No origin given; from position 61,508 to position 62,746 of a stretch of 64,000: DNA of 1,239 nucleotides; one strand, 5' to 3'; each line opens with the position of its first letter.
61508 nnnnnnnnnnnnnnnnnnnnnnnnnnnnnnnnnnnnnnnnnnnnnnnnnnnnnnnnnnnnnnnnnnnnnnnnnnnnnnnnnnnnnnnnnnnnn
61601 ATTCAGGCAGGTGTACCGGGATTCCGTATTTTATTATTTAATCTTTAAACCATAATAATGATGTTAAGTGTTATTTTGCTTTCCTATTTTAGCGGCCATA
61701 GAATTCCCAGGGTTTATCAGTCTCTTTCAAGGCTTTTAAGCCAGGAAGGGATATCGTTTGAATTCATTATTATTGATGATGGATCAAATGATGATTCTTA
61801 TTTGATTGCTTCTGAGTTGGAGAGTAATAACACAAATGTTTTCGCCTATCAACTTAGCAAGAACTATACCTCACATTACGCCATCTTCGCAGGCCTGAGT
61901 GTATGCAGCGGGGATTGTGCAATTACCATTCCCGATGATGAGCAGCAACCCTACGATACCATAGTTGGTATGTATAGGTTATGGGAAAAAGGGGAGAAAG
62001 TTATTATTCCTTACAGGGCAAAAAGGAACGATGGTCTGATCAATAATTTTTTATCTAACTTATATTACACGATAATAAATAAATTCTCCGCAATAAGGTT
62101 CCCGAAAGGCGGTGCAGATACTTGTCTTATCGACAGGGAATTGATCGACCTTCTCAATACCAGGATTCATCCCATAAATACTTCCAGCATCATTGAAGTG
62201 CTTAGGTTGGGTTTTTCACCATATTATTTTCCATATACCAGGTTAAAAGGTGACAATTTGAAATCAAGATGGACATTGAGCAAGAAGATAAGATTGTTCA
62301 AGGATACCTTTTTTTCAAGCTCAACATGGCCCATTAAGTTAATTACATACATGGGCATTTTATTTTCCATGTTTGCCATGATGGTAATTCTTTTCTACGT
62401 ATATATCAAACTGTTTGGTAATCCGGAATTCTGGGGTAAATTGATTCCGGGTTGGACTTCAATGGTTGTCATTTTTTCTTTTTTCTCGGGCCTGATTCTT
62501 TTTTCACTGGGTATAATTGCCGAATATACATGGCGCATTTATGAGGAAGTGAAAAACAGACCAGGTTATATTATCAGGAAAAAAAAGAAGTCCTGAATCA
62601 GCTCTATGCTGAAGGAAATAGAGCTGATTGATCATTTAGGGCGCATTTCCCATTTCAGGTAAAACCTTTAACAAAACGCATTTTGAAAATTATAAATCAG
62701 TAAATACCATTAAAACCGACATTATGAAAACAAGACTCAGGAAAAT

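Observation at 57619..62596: dTDP-3-acetamido-3,6-dideoxyhexose (Fuc3NAc/Qui3NAc-type) genes fused to an ArnC/ArnT-like delivery pair: a possible new periplasmic envelope-decoration pathway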

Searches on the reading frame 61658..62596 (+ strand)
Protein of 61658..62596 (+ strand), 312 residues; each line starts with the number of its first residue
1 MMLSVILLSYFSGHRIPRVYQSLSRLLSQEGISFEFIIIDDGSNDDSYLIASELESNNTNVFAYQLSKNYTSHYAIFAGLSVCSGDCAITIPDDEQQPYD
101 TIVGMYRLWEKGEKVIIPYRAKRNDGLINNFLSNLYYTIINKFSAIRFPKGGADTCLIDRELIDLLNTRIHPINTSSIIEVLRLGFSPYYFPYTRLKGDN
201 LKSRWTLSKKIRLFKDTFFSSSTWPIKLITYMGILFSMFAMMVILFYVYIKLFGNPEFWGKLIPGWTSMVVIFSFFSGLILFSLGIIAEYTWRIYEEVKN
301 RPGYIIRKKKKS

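Call 3: search_protein_families(library=pfam, proteins=[window:61658-62596:+], max_evalue=0.01)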
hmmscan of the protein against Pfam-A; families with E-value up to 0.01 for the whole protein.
window:61658-62596:+ (312 aa): 1 family
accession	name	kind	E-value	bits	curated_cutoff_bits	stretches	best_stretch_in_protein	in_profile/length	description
PF00535.33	Glycos_transf_2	-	2.3e-15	57.4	23.3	1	4-141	1-142/168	Glycosyl transferase family 2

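Call 4: search_protein_families(library=ncbifam, proteins=[window:61658-62596:+], max_evalue=0.01)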
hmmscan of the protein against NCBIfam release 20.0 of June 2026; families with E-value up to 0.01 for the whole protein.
window:61658-62596:+ (312 aa): 8 families
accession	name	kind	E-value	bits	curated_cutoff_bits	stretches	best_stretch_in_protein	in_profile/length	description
NF047588.1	GlcsyltransPgfSStrep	equivalog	1.4e-36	126.3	500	1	1-308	1-304/308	glycosyltransferase PgfS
NF007986.1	PRK10714.1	equivalog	1.5e-28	99.8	529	1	4-308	9-310/316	undecaprenyl-phosphate 4-deoxy-4-formamido-L-arabinose transferase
NF007482.0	PRK10073.1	equivalog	1.7e-06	27.3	423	1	2-97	7-97/334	glycosyltransferase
TIGR04009.1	wcaE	equivalog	2.2e-06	27.1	369.2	1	1-88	1-86/248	colanic acid biosynthesis glycosyltransferase WcaE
TIGR03937.1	PgaC_IcaA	equivalog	1.8e-05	23.9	422.3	1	4-95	48-136/407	poly-beta-1,6-N-acetyl-D-glucosamine synthase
NF038302.1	EPS_HpsE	equivalog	2e-05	23.7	300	1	3-99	3-100/307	hormogonium polysaccharide biosynthesis glycosyltransferase HpsE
NF041875.1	EPS_EpsD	equivalog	0.00022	20.8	370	1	3-111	1-106/325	exopolysaccharide biosynthesis glycosyltransferase EpsD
NF047683.1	TeichurnBiosyTuaG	equivalog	0.0057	16.3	400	1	3-86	8-88/252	teichuronic acid biosynthesis protein TuaG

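Call 9: search_solved_structures(query=window:61658-62596:+, max_evalue=0.001, show_alignments=2)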
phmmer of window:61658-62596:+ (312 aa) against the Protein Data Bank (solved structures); distinct sequences matched with E-value up to 0.001: 9.
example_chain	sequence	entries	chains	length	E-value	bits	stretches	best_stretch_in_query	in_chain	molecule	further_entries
5ekp_C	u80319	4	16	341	2.9e-33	118.6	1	3-306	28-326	Uncharacterized glycosyltransferase sll0501 | Glycosyltransferase sll0501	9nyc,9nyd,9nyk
9nye_A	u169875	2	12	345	3.1e-33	118.5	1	3-306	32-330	Glycosyltransferase sll0501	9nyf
5eke_A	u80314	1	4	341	3.3e-33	118.4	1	3-306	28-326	Uncharacterized glycosyltransferase sll0501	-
9hwj_A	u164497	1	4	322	5e-26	94.8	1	3-308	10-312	Undecaprenyl-phosphate 4-deoxy-4-formamido-L-arabinose transferase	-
9bhc_C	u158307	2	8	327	6.5e-25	91.2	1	3-307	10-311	Undecaprenyl-phosphate 4-deoxy-4-formamido-L-arabinose transferase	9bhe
8vxh_A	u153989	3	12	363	9.3e-25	90.7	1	3-307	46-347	Undecaprenyl-phosphate 4-deoxy-4-formamido-L-arabinose transferase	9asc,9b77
5mlz_A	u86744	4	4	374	4.4e-05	26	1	1-131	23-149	Dolichol monophosphate mannose synthase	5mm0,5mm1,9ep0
8vh7_A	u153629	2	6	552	5.4e-05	25.8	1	6-92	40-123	Heparosan synthase B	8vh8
8viw_A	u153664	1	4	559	5.5e-05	25.7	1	6-92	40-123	Heparosan synthase B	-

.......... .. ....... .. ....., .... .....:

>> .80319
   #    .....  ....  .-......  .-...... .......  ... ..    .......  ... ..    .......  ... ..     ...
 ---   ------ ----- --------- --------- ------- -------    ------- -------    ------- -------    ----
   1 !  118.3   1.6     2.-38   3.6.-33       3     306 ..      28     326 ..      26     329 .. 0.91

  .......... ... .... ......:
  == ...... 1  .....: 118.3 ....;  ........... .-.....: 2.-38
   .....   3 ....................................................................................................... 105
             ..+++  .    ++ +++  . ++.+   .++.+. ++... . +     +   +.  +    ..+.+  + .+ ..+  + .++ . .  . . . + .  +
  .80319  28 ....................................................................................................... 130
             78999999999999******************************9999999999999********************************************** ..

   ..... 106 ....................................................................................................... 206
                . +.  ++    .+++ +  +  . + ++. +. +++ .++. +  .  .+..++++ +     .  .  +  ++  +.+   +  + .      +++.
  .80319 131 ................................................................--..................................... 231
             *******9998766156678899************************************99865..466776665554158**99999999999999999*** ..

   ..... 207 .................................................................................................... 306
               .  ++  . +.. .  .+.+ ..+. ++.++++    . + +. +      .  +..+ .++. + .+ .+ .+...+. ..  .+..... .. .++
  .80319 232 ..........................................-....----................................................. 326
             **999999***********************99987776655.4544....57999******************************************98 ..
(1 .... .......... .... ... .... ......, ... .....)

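Call 33: find_homologous_proteins(query=window:61658-62596:+, max_evalue=1e-20)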
Query window:61658-62596:+ (312 aa): 1312 proteins with E <= 1e-20 among 2399 candidates; the best 120 are listed.
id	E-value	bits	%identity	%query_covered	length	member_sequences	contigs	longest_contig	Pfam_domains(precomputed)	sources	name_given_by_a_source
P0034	3.1e-189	646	91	100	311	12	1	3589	PF00535.33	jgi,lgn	-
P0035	2.7e-184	630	88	99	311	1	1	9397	PF00535.33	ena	-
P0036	3.8e-152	524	73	99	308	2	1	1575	PF00535.33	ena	-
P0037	5.7e-151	520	74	99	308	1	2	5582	PF00535.33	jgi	jgi:polyisoprenyl-phosphate glycosyltransferase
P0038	9.0e-151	519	74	99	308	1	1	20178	PF00535.33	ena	-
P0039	1.6e-150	519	73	99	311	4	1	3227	PF00535.33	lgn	-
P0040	2.9e-150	518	72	99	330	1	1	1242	PF00535.33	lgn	-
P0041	1.2e-149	516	71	99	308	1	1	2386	PF00535.33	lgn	-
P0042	1.7e-149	515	72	99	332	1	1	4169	PF00535.33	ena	-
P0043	2.2e-149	515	73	100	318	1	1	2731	PF00535.33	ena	-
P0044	4.6e-149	514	74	99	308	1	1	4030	PF00535.33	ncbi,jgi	-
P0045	6.3e-149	513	72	98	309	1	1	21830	PF00535.33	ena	-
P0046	9.3e-149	513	72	99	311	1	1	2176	PF00535.33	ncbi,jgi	-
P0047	1.3e-148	512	72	99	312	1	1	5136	PF00535.33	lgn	-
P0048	1.3e-148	512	72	99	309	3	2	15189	PF00535.33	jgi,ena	jgi:polyisoprenyl-phosphate glycosyltransferase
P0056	3.5e-148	511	74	99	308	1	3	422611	PF00535.33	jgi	jgi:dolichol-phosphate mannosyltransferase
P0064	2.3e-147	508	73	98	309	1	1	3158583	PF00535.33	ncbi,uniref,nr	ncbi:glycosyltransferase [Gramella sp. MAR_2010_147]|uniref:glycosyltransferase n=1 Tax=Gramella sp.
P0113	6.4e-144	497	70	99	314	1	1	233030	PF00535.33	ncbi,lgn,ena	-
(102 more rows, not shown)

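Call 34: find_encoding_contigs(protein=P0064, flank=10000, max_places=1)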
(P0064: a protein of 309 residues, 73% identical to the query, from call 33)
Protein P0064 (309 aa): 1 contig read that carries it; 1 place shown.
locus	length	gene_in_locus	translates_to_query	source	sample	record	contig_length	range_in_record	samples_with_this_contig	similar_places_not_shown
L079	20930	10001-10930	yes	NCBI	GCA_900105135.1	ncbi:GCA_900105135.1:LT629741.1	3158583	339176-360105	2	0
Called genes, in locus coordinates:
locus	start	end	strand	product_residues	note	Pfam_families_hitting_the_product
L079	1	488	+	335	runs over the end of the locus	PF00356:LacI, PF00532:Peripla_BP_1, PF13407:Peripla_BP_4, PF13377:Peripla_BP_3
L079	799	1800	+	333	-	PF05368:NmrA, PF01073:3Beta_HSD, PF01370:Epimerase, PF02719:Polysacc_synt_2, PF04321:RmlD_sub_bind (weak), PF07993:NAD_binding_4 (faint), PF13460:NAD_binding_10, PF16363:GDP_Man_Dehyd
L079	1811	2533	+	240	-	PF00583:Acetyltransf_1, PF13673:Acetyltransf_10 (weak), PF13508:Acetyltransf_7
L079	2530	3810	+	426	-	PF03446:NAD_binding_2 (faint), PF03721:UDPG_MGDP_dh_N, PF00984:UDPG_MGDP_dh, PF03720:UDPG_MGDP_dh_C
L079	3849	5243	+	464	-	PF03721:UDPG_MGDP_dh_N, PF00984:UDPG_MGDP_dh, PF03720:UDPG_MGDP_dh_C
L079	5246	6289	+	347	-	PF00106:adh_short (faint), PF01073:3Beta_HSD, PF01370:Epimerase, PF02719:Polysacc_synt_2, PF04321:RmlD_sub_bind, PF07993:NAD_binding_4, PF16363:GDP_Man_Dehyd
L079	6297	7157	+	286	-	PF00483:NTP_transferase, PF12804:NTP_transf_3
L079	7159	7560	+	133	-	PF05523:FdtA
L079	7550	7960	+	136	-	PF05523:FdtA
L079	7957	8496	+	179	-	PF25084:LbH_EIF2B (weak), PF25087:GMPPB_C (faint), PF14602:Hexapep_2 (faint), PF00132:Hexapep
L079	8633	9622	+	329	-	PF01041:DegT_DnrJ_EryC1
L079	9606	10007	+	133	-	PF04138:GtrA_DPMS_TM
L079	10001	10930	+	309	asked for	PF00535:Glycos_transf_2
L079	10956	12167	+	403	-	-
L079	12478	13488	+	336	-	PF00106:adh_short (weak), PF01073:3Beta_HSD, PF01370:Epimerase, PF02719:Polysacc_synt_2, PF04321:RmlD_sub_bind, PF07993:NAD_binding_4 (weak), PF13460:NAD_binding_10, PF16363:GDP_Man_Dehyd, +1 more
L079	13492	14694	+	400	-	PF00155:Aminotran_1_2, PF01041:DegT_DnrJ_EryC1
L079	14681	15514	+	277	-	PF00248:Aldo_ket_red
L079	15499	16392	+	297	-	PF01408:GFO_IDH_MocA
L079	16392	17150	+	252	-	PF00106:adh_short, PF01370:Epimerase, PF16363:GDP_Man_Dehyd (weak), PF13561:adh_short_C2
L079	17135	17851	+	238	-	PF02348:CTP_transf_3, PF12804:NTP_transf_3 (weak)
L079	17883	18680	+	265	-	PF00106:adh_short, PF01370:Epimerase, PF08659:KR, PF01073:3Beta_HSD (faint), PF13561:adh_short_C2, PF16363:GDP_Man_Dehyd (weak)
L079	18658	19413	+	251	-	PF02348:CTP_transf_3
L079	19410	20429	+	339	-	PF13420:Acetyltransf_4, PF13302:Acetyltransf_3, PF00583:Acetyltransf_1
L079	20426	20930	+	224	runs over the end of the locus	PF00551:Formyl_trans_N (weak), PF21553:Formyl_trans_C_2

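Call 35: find_encoding_contigs(protein=P0056, flank=10000, max_places=1)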
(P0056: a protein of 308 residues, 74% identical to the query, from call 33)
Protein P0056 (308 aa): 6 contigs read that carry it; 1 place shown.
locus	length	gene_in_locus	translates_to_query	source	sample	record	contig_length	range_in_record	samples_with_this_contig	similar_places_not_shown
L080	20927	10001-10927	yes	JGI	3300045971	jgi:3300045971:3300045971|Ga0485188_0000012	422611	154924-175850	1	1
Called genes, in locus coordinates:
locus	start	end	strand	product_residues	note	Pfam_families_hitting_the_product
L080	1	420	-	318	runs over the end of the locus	-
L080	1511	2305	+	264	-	PF02563:Poly_export, PF22461:SLBB_2 (weak)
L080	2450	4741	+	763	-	PF02706:Wzz (weak), PF13807:GNVR (weak), PF01656:CbiA (weak), PF10609:ParA (weak), PF13614:AAA_31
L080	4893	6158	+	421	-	PF03062:MBOAT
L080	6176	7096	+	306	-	-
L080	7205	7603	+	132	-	PF05523:FdtA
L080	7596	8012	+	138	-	PF05523:FdtA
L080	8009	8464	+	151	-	-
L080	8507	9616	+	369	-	PF00266:Aminotran_5 (weak), PF01041:DegT_DnrJ_EryC1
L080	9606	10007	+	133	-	-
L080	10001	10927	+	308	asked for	PF00535:Glycos_transf_2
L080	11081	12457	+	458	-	-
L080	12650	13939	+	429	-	-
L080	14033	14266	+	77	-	-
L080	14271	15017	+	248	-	PF23441:SDR (weak), PF00106:adh_short, PF08659:KR, PF13561:adh_short_C2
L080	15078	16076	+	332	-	PF00195:Chal_sti_synt_N (weak), PF08545:ACP_syn_III, PF08541:ACP_syn_III_C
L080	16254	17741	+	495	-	PF01943:Polysacc_synt, PF13440:Polysacc_synt_3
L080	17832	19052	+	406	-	PF00534:Glycos_transf_1, PF13692:Glyco_trans_1_4 (weak)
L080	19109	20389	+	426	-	PF00534:Glycos_transf_1, PF13692:Glyco_trans_1_4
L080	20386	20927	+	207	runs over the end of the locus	PF00132:Hexapep, PF14602:Hexapep_2 (weak)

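Call 36: find_encoding_contigs(protein=P0113, flank=10000, max_places=1)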
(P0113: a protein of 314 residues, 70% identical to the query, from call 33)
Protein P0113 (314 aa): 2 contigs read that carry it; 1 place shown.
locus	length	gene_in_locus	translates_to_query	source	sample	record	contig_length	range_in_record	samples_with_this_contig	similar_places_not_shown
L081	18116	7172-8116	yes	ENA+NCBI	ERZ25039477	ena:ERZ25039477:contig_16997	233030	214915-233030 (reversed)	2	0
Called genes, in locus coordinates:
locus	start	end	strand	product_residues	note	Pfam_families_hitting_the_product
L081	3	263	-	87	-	?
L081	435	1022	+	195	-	PF04542:Sigma70_r2, PF08281:Sigma70_r4_2, PF04545:Sigma70_r4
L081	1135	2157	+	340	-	PF03544:TonB_C (faint)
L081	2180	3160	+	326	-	PF01073:3Beta_HSD, PF01370:Epimerase, PF02719:Polysacc_synt_2, PF04321:RmlD_sub_bind, PF05368:NmrA, PF07993:NAD_binding_4, PF16363:GDP_Man_Dehyd, PF13460:NAD_binding_10, +1 more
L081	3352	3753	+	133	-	PF05523:FdtA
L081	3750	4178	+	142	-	PF05523:FdtA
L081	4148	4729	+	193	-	-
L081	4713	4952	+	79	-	-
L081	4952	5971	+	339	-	PF00195:Chal_sti_synt_N, PF08545:ACP_syn_III, PF08541:ACP_syn_III_C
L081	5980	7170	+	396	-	PF01041:DegT_DnrJ_EryC1, PF00155:Aminotran_1_2 (weak)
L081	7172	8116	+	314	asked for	PF00535:Glycos_transf_2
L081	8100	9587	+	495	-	PF13231:PMT_2 (weak), PF19529:DUF6057 (weak)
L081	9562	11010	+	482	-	PF13231:PMT_2 (weak)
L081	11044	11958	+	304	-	PF01370:Epimerase, PF02719:Polysacc_synt_2 (faint), PF04321:RmlD_sub_bind, PF16363:GDP_Man_Dehyd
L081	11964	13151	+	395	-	PF00155:Aminotran_1_2, PF01041:DegT_DnrJ_EryC1, PF01212:Beta_elim_lyase, PF00266:Aminotran_5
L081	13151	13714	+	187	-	PF00132:Hexapep (faint)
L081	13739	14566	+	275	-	-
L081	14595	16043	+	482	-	PF01943:Polysacc_synt, PF13440:Polysacc_synt_3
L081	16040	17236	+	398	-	PF00534:Glycos_transf_1, PF13692:Glyco_trans_1_4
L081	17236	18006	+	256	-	PF05050:Methyltransf_21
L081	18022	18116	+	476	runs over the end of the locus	PF04932:Wzy_C (weak)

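Call 44: find_related_loci(query=A2, collection=metagenome_contigs, flank=10000)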
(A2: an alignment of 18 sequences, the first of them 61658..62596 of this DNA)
Query A2 (312 aa) in metagenome_contigs; peptide patterns used: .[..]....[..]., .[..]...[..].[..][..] (x = any residue, [..] = any of these).
302 stretches matched a pattern; 239 encode a relative of the query (tblastn E <= 1e-3); the best 80 are kept; 80 distinct loci.
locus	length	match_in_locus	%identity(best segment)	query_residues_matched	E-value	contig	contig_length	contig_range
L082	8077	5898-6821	73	2-309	8e-154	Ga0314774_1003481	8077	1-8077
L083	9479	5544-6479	71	1-312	5e-152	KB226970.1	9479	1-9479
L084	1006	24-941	73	1-306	2e-168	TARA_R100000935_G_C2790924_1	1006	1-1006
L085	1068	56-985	71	1-310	2e-167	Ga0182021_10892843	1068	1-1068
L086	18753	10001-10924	71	2-309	4e-151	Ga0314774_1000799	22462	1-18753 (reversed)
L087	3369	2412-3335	72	2-309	3e-157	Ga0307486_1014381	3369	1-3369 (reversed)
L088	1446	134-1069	70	1-312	8e-165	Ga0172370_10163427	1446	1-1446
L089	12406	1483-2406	70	2-309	1e-149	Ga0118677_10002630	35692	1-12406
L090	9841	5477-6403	71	1-309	1e-149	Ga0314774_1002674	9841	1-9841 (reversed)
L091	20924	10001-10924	70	2-309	1e-146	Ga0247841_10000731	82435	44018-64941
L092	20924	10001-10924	69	2-309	1e-146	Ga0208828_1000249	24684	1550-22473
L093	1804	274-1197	69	2-309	1e-157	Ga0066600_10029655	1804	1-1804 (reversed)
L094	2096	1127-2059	67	2-312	4e-156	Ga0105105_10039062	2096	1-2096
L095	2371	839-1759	69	3-309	2e-154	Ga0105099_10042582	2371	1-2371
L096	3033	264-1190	67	2-310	2e-151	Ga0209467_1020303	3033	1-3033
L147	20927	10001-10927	61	3-310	3e-124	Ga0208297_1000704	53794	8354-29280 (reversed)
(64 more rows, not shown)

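Call 65: find_homologous_proteins(query=L147:10001-10927:+, max_evalue=1e-30)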
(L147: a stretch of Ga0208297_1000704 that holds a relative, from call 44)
Query L147:10001-10927:+ (309 aa): 1544 proteins with E <= 1e-30 among 3688 candidates; the best 120 are listed.
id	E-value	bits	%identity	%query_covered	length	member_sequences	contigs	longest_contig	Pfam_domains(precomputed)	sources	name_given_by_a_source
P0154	9.0e-193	658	92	100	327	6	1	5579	PF00535.33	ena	-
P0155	2.0e-192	656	91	97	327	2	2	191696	PF00535.33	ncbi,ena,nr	ncbi:MAG: glycosyltransferase [Lentisphaeria bacterium]|nr:glycosyltransferase [Lentisphaeria bacter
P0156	3.7e-192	655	92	100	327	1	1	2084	PF00535.33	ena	-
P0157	6.1e-189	645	92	100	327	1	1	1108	PF00535.33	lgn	-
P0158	2.0e-188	643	91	96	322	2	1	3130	PF00535.33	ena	-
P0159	1.1e-186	637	88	96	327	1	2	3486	PF00535.33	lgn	-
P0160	1.5e-166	571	81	100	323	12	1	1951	PF00535.33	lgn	-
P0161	3.5e-166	570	80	100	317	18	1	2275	PF00535.33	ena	-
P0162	4.7e-165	566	80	100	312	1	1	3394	PF00535.33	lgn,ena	-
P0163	3.4e-164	564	77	100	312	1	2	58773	PF00535.33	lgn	-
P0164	2.8e-162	557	78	100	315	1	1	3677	PF00535.33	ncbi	-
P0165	5.5e-162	556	78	100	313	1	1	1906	PF00535.33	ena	-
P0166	1.2e-161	555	76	100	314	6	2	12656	PF00535.33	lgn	-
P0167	3.5e-161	554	78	100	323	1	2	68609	PF00535.33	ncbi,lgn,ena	-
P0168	1.4e-160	552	77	100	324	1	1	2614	PF00535.33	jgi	-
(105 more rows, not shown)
